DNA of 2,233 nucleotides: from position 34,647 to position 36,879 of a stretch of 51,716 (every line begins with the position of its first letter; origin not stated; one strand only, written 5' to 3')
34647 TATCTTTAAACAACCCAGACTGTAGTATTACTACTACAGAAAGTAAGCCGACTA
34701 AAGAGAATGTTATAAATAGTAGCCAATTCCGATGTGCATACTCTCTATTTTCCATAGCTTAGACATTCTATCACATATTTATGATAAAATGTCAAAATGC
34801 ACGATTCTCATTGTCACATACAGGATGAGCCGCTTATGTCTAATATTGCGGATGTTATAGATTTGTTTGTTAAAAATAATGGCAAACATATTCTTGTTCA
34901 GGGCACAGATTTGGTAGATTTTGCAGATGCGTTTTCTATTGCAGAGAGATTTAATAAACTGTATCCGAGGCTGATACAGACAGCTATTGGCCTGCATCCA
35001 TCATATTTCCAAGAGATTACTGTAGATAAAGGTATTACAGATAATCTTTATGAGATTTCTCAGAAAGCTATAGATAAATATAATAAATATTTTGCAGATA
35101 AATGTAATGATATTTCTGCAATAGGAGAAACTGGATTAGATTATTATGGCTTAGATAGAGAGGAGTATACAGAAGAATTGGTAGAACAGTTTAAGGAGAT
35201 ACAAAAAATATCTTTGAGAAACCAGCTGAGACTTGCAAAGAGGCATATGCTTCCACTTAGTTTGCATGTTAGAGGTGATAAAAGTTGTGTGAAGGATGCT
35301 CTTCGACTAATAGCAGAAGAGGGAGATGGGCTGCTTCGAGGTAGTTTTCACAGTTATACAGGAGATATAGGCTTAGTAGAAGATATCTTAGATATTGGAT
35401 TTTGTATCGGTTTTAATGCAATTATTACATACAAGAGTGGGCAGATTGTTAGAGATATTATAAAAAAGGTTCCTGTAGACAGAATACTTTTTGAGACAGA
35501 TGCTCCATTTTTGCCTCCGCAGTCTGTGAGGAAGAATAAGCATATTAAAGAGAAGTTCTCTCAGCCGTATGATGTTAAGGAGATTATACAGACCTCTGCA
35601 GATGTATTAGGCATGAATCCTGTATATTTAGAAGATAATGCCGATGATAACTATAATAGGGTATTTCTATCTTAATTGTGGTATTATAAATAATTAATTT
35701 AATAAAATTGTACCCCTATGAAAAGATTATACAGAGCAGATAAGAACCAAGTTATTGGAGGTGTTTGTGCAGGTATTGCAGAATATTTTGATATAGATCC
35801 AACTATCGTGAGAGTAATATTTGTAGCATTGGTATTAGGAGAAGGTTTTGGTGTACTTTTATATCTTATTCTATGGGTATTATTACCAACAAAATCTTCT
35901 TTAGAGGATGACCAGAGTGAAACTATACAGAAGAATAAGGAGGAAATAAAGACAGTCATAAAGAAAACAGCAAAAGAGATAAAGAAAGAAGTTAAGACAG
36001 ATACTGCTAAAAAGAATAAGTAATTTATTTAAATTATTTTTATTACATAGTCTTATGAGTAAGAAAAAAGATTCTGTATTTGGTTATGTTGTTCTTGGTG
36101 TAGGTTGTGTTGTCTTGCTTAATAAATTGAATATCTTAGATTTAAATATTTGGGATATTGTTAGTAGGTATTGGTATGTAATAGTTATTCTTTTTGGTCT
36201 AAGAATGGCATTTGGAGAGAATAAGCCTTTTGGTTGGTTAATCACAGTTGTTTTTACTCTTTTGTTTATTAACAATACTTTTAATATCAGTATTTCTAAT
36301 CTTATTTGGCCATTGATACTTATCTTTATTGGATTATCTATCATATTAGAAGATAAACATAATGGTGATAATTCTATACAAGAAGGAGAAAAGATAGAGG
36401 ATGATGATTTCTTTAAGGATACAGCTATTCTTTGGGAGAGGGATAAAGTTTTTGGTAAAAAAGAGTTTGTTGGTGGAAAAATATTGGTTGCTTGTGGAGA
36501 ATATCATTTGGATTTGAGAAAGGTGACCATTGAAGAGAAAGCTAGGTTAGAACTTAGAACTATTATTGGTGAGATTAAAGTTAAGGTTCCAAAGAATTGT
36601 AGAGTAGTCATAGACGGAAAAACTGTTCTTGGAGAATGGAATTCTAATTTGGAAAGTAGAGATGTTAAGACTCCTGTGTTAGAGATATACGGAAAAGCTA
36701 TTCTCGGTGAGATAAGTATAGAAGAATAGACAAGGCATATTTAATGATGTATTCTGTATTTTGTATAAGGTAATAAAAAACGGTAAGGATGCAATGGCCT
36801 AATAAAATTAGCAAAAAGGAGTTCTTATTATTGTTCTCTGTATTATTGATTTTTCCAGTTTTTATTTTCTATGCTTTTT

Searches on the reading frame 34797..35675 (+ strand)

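Call 88: search_protein_families(library=pfam, proteins=[window:34797-35675:+], max_evalue=0.001)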
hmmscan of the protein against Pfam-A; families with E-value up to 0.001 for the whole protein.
window:34797-35675:+ (292 aa): 1 family
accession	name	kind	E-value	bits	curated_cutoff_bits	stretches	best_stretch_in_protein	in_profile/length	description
PF01026.27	TatD_DNase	-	1.9e-51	175.4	27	1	3-290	2-252/253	TatD related DNase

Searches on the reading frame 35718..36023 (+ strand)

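Call 88: search_protein_families(library=pfam, proteins=[window:35718-36023:+], max_evalue=0.001)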
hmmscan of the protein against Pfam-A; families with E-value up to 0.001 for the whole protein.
window:35718-36023:+ (101 aa): 1 family
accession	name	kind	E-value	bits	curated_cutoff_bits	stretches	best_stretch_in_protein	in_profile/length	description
PF04024.17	PspC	-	2.1e-26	91.9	25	1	2-58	1-57/58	PspC domain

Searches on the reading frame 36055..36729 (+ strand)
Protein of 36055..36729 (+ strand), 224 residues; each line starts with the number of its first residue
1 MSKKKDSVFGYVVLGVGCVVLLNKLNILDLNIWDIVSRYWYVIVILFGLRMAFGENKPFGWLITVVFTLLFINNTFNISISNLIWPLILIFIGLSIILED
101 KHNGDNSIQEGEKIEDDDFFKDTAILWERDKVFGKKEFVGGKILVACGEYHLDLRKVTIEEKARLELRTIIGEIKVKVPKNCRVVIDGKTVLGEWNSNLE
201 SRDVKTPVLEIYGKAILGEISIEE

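Call 17: search_protein_families(library=ncbifam, proteins=[window:36055-36729:+], max_evalue=0.01)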
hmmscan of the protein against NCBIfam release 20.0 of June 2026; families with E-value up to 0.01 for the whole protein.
window:36055-36729:+ (224 aa): 1 family
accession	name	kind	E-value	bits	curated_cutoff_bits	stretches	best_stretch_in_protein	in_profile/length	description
NF040535.1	LiaF_C_term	equivalog_domain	3.5e-06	27.1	57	1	143-203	6-67/103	cell wall-active antibiotics response protein LiaF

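Call 88: search_protein_families(library=pfam, proteins=[window:36055-36729:+], max_evalue=0.001)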
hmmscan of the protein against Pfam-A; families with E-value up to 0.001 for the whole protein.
window:36055-36729:+ (224 aa): 3 families
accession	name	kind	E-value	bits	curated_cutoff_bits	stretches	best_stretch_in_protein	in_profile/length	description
PF22570.1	LiaF-TM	-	2.3e-14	54.4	27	1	8-103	1-97/98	LiaF transmembrane domain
PF18917.5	LiaI-LiaF-like_TM1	-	4.5e-09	36.7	27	1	8-51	2-41/42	LiaI-LiaF-like transmembrane region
PF09922.15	LiaF-like_C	-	6.4e-07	29.7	29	1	143-196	19-73/114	Cell wall-active antibiotics response LiaF, C-terminal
